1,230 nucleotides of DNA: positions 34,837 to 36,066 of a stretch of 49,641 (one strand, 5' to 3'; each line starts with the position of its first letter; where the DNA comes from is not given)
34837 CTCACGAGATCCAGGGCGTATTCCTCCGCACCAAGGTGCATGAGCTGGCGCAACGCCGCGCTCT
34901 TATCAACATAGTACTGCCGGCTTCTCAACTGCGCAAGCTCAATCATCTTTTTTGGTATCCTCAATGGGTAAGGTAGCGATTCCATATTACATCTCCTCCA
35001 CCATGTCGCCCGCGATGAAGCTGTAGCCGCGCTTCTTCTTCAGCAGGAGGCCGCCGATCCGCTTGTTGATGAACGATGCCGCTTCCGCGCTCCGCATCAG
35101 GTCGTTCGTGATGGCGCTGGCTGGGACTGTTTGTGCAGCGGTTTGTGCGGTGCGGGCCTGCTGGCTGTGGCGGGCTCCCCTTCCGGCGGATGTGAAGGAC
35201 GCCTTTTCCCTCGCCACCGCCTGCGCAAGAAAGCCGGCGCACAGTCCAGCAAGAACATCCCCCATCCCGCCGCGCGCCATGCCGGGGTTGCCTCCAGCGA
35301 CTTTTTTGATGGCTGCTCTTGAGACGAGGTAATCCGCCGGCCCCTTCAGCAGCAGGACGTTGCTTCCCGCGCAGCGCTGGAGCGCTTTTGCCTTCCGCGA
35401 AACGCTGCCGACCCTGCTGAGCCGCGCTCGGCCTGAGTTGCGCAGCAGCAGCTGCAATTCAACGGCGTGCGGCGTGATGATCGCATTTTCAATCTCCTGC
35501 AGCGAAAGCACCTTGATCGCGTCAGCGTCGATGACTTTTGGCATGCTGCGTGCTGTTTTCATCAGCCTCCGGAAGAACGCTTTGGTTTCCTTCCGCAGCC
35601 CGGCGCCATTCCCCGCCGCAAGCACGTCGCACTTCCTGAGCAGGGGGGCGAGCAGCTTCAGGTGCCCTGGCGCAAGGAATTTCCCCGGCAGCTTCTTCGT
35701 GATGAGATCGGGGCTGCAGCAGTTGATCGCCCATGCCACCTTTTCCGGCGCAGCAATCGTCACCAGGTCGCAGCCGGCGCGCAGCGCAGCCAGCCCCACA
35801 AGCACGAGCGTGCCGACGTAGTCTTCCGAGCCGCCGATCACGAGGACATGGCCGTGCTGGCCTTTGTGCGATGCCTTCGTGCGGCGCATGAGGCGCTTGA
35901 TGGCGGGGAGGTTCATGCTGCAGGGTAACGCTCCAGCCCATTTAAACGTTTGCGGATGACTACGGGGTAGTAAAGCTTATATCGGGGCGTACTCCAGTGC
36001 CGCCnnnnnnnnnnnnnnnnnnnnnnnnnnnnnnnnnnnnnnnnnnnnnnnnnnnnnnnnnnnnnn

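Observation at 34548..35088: UPF0175 antitoxin-like gene bracketed by a 98-bp diverged duplication of the nnrD 3' end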

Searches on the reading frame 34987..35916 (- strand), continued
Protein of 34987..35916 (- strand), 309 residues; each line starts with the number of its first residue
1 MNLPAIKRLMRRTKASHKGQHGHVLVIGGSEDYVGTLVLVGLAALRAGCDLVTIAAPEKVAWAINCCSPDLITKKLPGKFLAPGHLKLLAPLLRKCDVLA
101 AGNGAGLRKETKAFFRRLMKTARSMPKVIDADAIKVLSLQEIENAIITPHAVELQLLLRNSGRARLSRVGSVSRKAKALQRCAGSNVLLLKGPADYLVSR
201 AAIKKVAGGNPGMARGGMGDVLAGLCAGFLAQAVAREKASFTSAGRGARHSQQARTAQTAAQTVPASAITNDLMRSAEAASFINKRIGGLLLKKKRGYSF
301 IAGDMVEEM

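Call 79: search_protein_families(library=pfam, proteins=[L040:853-1176:-, L040:1160-1351:-, L040:1348-2547:-, L040:2576-3574:-, L025:3317-3628:-, L025:2599-3348:+, L025:3683-4405:+], max_evalue=0.05)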
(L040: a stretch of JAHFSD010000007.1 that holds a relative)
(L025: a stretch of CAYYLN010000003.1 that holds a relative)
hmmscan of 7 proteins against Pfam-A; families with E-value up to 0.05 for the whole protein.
L040:853-1176:- (107 aa): 1 family
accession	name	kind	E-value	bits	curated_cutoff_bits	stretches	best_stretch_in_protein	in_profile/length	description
PF03683.19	UPF0175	-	4.9e-07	29.8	27.9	1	51-94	23-67/75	Uncharacterised protein family (UPF0175)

L040:1160-1351:- (63 aa): 0 families

L040:1348-2547:- (399 aa): 5 families
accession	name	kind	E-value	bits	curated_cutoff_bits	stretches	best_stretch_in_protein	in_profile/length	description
PF08438.16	YGR210-like_G4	-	7.8e-34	116.8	24.7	1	223-328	1-105/108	Obg-like GTPase YGR210-like, G4 motif-containing domain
PF01926.29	MMR_HSR1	-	3.4e-16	59.8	21.9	1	3-113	2-87/113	50S ribosome-binding GTPase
PF02824.27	TGS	-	1.3e-10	41.6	22.2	1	348-396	13-59/60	TGS domain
PF02421.24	FeoB_N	-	0.00028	20.9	27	1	3-40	3-40/156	Ferrous iron transport protein B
PF06071.19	YchF-GTPase_C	-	0.0067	17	27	0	351-375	20-44/84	Protein of unknown function (DUF933)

L040:2576-3574:- (332 aa): 0 families

L025:3317-3628:- (103 aa): 0 families

L025:2599-3348:+ (249 aa): 0 families

L025:3683-4405:+ (240 aa): 8 families
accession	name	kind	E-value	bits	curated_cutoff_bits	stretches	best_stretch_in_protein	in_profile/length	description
PF06941.18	NT5C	-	9.6e-07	29.3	24.8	1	47-228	4-167/180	5' nucleotidase, deoxy (Pyrimidine), cytosolic type C protein (NT5C)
PF00702.32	Hydrolase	-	1.6e-05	25.8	26.4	1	47-162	4-150/191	haloacid dehalogenase-like hydrolase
PF13419.12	HAD_2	-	0.00086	19.9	23.8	0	69-162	38-130/178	Haloacid dehalogenase-like hydrolase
PF12710.13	HAD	-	0.0015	19.5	27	1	50-140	4-116/189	haloacid dehalogenase-like hydrolase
PF08282.18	Hydrolase_3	-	0.0095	16.1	20.9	0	114-146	20-52/255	haloacid dehalogenase-like hydrolase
PF24694.1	LNS2_PITM1-3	-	0.012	16.1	27.7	1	112-166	24-78/124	PITM 1-3, LNS2 domain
PF25109.1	HAD_PNKP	-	0.033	14.8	27.6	0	116-205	37-135/143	Polynucleotide kinase PNKP phosphatase domain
PF13344.12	Hydrolase_6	-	0.049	14.1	27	0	110-133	15-38/101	Haloacid dehalogenase-like hydrolase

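Call 84: search_protein_families(library=pfam, proteins=[L005:9651-10151:+, L005:10337-10531:+, L005:10528-10776:+, L025:3758-4147:-], max_evalue=0.05)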
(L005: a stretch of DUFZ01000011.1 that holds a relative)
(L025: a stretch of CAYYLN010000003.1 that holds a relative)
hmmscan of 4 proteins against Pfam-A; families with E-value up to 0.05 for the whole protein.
L005:9651-10151:+ (166 aa): 0 families

L005:10337-10531:+ (64 aa): 1 family
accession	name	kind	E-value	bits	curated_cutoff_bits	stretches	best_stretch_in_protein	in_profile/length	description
PF24409.1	wHTH-PRTase_assc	-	0.012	16.1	27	1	6-52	21-66/83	wHTH-PRTase associated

L005:10528-10776:+ (82 aa): 2 families
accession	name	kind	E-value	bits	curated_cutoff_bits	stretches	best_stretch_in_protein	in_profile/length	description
PF05016.21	ParE_toxin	-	1.3e-08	35.8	23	1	5-75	1-84/89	ParE toxin of type II toxin-antitoxin system, parDE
PF05973.20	Gp49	-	0.0026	18.2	23.9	1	14-78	2-74/90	Phage derived protein Gp49-like (DUF891)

L025:3758-4147:- (129 aa): 1 family
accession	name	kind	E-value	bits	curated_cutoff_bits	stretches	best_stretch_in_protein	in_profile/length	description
PF08216.17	CTNNBL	-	0.0029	16.5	27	1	9-92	229-314/474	Catenin-beta-like, Arm-motif containing nuclear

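Call 93: find_encoding_contigs(protein=window:34987-35916:-, flank=3000, max_places=5)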
Protein window:34987-35916:- (309 aa): no gene with exactly this product is on record in the collection.

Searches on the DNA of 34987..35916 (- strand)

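Call 97: search_rna_families(source=L005, start=9400, end=10400, threshold=evalue, max_evalue=0.01)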
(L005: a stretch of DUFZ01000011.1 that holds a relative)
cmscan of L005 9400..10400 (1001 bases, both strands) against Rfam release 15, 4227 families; matches with E-value up to 0.01: 1.
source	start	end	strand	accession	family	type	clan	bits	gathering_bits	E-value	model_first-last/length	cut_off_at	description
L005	9524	9642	+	RF00005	tRNA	Gene; tRNA;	CL00001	43.6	29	8.9e-08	1-71/71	no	tRNA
